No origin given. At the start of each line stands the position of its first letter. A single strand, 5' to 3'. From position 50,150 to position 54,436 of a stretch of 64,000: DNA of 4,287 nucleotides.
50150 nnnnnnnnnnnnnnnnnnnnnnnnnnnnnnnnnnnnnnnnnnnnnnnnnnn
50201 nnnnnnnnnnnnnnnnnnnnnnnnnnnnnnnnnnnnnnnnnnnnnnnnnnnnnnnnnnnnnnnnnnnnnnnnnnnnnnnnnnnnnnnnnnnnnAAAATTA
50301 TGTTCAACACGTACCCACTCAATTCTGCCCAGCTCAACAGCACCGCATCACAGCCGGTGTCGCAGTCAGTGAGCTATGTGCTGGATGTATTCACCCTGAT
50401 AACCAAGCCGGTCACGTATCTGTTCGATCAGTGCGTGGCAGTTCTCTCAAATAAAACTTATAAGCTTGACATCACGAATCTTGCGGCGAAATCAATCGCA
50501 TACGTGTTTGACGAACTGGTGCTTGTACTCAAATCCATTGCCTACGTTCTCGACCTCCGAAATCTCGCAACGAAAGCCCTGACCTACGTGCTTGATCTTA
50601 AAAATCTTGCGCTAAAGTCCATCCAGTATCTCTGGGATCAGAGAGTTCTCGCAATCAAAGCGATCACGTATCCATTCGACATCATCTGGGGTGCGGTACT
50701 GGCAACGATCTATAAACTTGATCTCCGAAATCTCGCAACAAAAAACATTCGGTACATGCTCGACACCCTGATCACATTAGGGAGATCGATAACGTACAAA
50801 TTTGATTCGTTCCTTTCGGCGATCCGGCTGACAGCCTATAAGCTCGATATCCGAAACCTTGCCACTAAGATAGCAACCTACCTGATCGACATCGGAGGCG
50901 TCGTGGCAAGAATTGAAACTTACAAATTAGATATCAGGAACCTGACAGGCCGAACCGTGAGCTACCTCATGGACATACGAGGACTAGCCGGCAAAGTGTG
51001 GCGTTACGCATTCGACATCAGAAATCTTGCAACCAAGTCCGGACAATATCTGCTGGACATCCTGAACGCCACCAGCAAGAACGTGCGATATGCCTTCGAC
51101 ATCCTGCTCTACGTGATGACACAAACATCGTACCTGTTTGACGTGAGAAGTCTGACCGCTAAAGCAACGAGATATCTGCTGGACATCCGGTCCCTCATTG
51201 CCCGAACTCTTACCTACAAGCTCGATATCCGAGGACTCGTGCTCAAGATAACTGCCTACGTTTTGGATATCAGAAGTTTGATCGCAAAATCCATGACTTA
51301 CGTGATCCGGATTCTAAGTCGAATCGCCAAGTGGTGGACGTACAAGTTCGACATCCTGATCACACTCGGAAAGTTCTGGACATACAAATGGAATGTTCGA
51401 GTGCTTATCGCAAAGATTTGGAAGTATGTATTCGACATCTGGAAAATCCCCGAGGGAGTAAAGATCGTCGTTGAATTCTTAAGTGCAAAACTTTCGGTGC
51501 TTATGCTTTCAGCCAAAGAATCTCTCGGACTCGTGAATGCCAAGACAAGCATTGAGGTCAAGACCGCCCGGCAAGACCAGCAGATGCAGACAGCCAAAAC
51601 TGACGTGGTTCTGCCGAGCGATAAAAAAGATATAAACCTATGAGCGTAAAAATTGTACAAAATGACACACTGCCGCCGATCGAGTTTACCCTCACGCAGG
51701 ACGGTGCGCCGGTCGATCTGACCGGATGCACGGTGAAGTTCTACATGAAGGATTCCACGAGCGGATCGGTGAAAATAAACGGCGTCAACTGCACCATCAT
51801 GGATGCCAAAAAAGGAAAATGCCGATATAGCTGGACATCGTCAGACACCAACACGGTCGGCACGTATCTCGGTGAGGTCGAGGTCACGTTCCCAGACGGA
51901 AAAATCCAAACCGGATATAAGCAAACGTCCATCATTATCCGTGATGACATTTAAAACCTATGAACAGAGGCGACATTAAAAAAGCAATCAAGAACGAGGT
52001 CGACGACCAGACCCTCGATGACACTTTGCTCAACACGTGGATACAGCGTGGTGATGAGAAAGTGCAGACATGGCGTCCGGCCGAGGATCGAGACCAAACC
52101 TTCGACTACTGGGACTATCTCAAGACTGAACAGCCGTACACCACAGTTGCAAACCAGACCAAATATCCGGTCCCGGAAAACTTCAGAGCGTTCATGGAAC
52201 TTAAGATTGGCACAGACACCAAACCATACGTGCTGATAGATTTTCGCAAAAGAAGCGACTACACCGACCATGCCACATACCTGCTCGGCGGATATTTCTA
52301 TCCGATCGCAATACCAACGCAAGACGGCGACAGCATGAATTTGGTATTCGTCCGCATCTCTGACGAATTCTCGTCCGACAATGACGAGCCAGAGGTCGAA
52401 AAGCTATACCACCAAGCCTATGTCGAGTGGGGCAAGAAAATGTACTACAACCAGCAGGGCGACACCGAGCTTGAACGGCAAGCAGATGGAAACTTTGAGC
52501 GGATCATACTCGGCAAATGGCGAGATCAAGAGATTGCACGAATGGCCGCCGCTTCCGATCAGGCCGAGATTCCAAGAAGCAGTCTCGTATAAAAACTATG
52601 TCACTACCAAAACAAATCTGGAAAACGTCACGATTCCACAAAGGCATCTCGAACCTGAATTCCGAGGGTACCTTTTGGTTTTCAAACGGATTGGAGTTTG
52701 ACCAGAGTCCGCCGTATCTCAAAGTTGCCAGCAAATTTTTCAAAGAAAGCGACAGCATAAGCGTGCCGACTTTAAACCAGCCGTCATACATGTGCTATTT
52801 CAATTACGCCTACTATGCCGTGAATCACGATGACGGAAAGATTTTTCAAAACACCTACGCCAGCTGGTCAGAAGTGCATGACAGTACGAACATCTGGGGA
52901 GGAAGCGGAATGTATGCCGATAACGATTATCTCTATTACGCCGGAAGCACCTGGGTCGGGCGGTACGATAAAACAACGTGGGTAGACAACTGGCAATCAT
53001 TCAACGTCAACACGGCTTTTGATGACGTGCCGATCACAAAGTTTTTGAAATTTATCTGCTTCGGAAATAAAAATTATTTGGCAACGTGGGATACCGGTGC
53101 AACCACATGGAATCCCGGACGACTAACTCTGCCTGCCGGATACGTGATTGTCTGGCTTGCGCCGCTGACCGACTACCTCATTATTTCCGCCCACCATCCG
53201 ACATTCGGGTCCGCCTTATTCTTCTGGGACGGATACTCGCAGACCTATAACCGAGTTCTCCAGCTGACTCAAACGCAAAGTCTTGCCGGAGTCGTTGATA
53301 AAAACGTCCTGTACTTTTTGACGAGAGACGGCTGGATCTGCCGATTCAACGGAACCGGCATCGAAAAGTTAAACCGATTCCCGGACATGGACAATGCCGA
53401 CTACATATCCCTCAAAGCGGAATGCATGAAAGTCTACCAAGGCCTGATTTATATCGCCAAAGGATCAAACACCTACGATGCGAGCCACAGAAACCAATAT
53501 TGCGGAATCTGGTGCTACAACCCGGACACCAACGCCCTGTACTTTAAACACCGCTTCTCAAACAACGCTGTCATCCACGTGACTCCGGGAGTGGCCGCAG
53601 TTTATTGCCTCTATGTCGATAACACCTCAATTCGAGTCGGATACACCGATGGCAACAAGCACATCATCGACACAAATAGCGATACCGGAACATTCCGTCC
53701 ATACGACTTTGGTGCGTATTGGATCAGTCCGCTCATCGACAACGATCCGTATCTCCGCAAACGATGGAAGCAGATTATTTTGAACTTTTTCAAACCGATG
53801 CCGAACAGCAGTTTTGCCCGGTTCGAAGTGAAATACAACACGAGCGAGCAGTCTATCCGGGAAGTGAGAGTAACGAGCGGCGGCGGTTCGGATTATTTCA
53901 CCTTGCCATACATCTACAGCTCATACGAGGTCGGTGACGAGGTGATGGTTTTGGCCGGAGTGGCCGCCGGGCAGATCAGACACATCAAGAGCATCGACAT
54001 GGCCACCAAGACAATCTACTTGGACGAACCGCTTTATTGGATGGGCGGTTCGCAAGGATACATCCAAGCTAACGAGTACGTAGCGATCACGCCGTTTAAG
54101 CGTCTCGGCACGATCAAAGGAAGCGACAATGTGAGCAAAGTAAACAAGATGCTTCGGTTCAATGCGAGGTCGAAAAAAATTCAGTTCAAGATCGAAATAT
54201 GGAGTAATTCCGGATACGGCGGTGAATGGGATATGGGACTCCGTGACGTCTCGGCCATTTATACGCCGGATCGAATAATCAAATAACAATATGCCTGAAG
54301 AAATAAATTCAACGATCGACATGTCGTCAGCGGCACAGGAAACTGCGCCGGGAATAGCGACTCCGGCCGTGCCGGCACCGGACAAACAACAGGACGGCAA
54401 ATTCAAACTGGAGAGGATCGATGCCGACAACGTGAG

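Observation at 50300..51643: Phage fibre-module protein made almost entirely of about 35 tandem 11-residue repeats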

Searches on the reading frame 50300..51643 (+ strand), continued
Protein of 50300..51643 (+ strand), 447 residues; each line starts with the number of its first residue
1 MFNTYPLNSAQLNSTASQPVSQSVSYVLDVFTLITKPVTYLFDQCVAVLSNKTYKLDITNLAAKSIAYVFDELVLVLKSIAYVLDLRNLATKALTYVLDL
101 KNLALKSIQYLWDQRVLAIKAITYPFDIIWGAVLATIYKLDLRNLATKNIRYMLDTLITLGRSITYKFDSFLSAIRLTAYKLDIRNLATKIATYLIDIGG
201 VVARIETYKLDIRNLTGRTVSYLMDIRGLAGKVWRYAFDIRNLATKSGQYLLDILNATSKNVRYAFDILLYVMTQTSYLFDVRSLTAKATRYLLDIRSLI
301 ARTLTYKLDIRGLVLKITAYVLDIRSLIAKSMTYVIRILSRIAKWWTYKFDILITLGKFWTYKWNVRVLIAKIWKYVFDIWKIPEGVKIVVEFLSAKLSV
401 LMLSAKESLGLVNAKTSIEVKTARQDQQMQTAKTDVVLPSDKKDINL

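Call 91: find_encoding_contigs(protein=P0003, flank=10000, max_places=2)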
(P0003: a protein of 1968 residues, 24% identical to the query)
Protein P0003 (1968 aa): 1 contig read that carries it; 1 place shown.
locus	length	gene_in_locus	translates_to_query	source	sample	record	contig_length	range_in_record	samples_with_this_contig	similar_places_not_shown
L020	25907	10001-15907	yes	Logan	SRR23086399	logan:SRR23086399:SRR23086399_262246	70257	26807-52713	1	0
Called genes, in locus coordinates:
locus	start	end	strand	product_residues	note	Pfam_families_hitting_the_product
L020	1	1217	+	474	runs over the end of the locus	-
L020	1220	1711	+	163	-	-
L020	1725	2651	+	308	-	-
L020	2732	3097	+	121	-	-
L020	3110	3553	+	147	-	-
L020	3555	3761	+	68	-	-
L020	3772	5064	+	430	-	PF13692:Glyco_trans_1_4, PF00534:Glycos_transf_1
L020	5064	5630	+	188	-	-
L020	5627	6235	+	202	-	-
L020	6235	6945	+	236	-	-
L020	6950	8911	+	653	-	PF15892:BNR_4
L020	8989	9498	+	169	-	-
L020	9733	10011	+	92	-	-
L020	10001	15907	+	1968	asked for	PF07889:DUF1664 (faint)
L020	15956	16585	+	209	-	-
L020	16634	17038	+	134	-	-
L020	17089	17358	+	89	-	-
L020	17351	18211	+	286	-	-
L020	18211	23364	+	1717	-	PF10145:PhageMin_Tail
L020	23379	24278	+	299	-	-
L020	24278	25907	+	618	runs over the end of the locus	-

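Call 100: find_encoding_contigs(protein=P0009, flank=10000, max_places=2)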
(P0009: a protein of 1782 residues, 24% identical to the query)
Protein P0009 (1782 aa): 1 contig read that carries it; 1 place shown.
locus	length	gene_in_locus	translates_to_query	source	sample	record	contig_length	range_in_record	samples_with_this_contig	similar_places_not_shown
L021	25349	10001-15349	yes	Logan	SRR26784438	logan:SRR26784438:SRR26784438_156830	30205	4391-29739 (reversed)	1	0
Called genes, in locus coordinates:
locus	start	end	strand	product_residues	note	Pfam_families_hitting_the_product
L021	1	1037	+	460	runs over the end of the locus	-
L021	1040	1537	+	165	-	-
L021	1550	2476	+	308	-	PF25209:Phage_capsid_4 (weak)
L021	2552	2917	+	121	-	-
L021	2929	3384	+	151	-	-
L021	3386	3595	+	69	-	-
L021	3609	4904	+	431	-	PF00534:Glycos_transf_1, PF13692:Glyco_trans_1_4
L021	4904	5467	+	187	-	-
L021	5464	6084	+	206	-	-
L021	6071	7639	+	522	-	-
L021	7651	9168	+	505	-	PF28588:GH172_1st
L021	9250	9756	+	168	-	-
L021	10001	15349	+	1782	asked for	PF10102:DUF2341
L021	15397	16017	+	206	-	-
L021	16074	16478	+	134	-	-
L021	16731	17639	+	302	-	-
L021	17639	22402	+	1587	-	PF10145:PhageMin_Tail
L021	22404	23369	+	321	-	-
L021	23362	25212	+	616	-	-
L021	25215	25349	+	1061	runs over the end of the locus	-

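Call 101: find_encoding_contigs(protein=P0004, flank=10000, max_places=2)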
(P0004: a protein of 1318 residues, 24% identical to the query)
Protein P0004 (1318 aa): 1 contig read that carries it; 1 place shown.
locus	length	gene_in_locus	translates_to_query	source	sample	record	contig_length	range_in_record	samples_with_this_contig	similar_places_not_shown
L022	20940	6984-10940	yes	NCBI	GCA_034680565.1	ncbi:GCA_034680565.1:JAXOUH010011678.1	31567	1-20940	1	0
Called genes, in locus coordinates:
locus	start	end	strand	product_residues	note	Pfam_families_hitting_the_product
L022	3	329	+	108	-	?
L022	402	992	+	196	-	-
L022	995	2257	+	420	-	-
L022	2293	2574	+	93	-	-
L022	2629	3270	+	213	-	-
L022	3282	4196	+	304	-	-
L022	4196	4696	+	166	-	-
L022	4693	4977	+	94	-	-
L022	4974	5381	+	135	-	-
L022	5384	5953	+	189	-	-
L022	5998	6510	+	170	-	-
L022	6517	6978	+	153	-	-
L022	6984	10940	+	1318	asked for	PF06439:3keto-disac_hyd (weak)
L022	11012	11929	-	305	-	-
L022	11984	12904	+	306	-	-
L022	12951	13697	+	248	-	-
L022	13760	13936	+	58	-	-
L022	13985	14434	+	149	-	-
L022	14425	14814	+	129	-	-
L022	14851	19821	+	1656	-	-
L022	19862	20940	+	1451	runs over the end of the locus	PF06439:3keto-disac_hyd (faint)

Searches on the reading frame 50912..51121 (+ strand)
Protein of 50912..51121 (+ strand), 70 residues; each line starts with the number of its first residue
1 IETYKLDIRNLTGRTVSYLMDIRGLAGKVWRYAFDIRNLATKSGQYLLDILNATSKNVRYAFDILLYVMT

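Call 40: search_solved_structures(query=A2, max_evalue=10, show_alignments=3)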
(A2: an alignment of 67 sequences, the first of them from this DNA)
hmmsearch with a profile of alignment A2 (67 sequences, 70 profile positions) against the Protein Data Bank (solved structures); distinct sequences matched with E-value up to 10: 0.

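Call 41: find_homologous_proteins(query=A2, max_evalue=0.00001)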
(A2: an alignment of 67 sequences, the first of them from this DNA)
Query A2 (67 sequences): 2016 candidates shared short words with the query, none scored E <= 0.00001.

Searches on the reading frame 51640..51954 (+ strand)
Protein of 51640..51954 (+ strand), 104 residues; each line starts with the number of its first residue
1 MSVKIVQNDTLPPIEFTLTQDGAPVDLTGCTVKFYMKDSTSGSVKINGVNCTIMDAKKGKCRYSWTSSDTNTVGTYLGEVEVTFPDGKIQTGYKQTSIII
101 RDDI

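Call 5: search_protein_families(library=pfam, proteins=[window:51640-51954:+], max_evalue=0.1)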
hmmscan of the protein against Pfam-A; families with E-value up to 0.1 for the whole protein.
window:51640-51954:+ (104 aa): 4 families
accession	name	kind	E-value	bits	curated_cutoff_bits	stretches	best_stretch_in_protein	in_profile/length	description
PF10651.15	BppU_N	-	2.1e-12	47.4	23.1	1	10-91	29-108/142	BppU N-terminal domain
PF08428.16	Rib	-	0.0002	22.4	27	1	62-87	37-63/76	Rib domain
PF07202.18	Tcp10_C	-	0.078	13.1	36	0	78-91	3-16/35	T-complex protein 10 C-terminus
PF06525.17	SoxE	-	0.086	12.8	21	0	3-51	63-111/149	Sulfocyanin (SoxE) domain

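Call 6: search_protein_families(library=phrogs, proteins=[window:51640-51954:+], max_evalue=0.01)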
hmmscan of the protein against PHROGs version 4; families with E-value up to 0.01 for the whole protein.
window:51640-51954:+ (104 aa): 8 families
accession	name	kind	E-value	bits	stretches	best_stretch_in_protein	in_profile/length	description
phrog_1084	-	unknown function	1.1e-12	49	1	14-91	20-102/123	unknown function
phrog_1627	-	unknown function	3.9e-08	33.5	1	7-91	35-121/567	-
phrog_3639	-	tail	3.4e-07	30.8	1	17-103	39-123/474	minor tail protein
phrog_10512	-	head and packaging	6.3e-05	23.4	1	13-76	31-96/444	virion structural protein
phrog_5240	-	tail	0.00012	21.9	1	1-82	18-99/670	tail fiber protein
phrog_16573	-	unknown function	0.0013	19.5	1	4-83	22-98/163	-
phrog_6183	-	tail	0.002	18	1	18-64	40-88/381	minor tail protein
phrog_15373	-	tail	0.0046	17.3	1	20-76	42-99/260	L-shaped tail fiber protein assembly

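Call 93: search_solved_structures(query=window:51640-51954:+, max_evalue=1)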
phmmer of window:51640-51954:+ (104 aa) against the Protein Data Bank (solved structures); distinct sequences matched with E-value up to 1: 2.
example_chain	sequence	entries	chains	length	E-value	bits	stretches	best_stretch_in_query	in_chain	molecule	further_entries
8yke_A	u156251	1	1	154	0.00032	23.9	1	61-88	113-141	YSIRK signal domain/LPXTG anchor domain surface protein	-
6s5y_A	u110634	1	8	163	0.023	17.9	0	53-91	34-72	Group B streptococcal R4 surface protein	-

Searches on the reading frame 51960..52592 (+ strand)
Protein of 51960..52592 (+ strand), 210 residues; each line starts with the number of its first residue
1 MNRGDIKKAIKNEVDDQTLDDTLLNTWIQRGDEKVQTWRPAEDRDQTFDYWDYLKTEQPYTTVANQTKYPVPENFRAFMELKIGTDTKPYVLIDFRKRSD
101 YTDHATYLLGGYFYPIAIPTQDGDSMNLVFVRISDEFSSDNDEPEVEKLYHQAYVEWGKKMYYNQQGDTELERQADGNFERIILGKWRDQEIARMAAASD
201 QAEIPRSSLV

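Call 5: search_protein_families(library=pfam, proteins=[window:51960-52592:+], max_evalue=0.1)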
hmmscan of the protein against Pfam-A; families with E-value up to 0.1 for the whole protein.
window:51960-52592:+ (210 aa): 1 family
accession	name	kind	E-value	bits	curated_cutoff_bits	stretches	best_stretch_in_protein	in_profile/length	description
PF24175.2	SU10_adaptor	-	2.4e-14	54.7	27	1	1-183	1-178/194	SU10 adaptor protein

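Call 6: search_protein_families(library=phrogs, proteins=[window:51960-52592:+], max_evalue=0.01)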
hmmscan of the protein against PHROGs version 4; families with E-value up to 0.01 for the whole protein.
window:51960-52592:+ (210 aa): 0 families

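Call 29: search_dna_similar(query=window:51960-52592:+, collection=phages, mode=protein, max_evalue=0.001, max_rows=15)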
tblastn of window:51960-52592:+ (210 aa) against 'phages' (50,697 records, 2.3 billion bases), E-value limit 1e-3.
No match.

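Call 30: find_related_loci(query=window:51960-52592:+, collection=viral_contigs, flank=8000)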
Query window:51960-52592:+ (210 aa) in viral_contigs; peptide patterns used: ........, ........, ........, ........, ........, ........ (x = any residue, [..] = any of these).
5 stretches matched a pattern; 2 encode a relative of the query (tblastn E <= 1e-3); 2 distinct loci.
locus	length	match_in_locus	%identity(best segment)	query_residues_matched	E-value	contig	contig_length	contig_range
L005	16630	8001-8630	83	1-210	1e-122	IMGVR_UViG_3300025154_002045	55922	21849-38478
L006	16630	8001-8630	79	1-210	8e-119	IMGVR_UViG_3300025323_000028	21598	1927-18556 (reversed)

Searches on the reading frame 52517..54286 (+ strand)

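Call 5: search_protein_families(library=pfam, proteins=[window:52517-54286:+], max_evalue=0.1)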
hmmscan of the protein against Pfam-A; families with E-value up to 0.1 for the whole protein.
window:52517-54286:+ (589 aa): 1 family
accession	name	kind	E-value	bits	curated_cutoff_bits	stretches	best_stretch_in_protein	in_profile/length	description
PF22682.2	Ribosomal_uL24m-like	-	0.0048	16.9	29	1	471-504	2-35/223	Large ribosomal subunit protein uL24m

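Call 6: search_protein_families(library=phrogs, proteins=[window:52517-54286:+], max_evalue=0.01)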
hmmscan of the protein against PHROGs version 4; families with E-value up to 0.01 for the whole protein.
window:52517-54286:+ (589 aa): 0 families
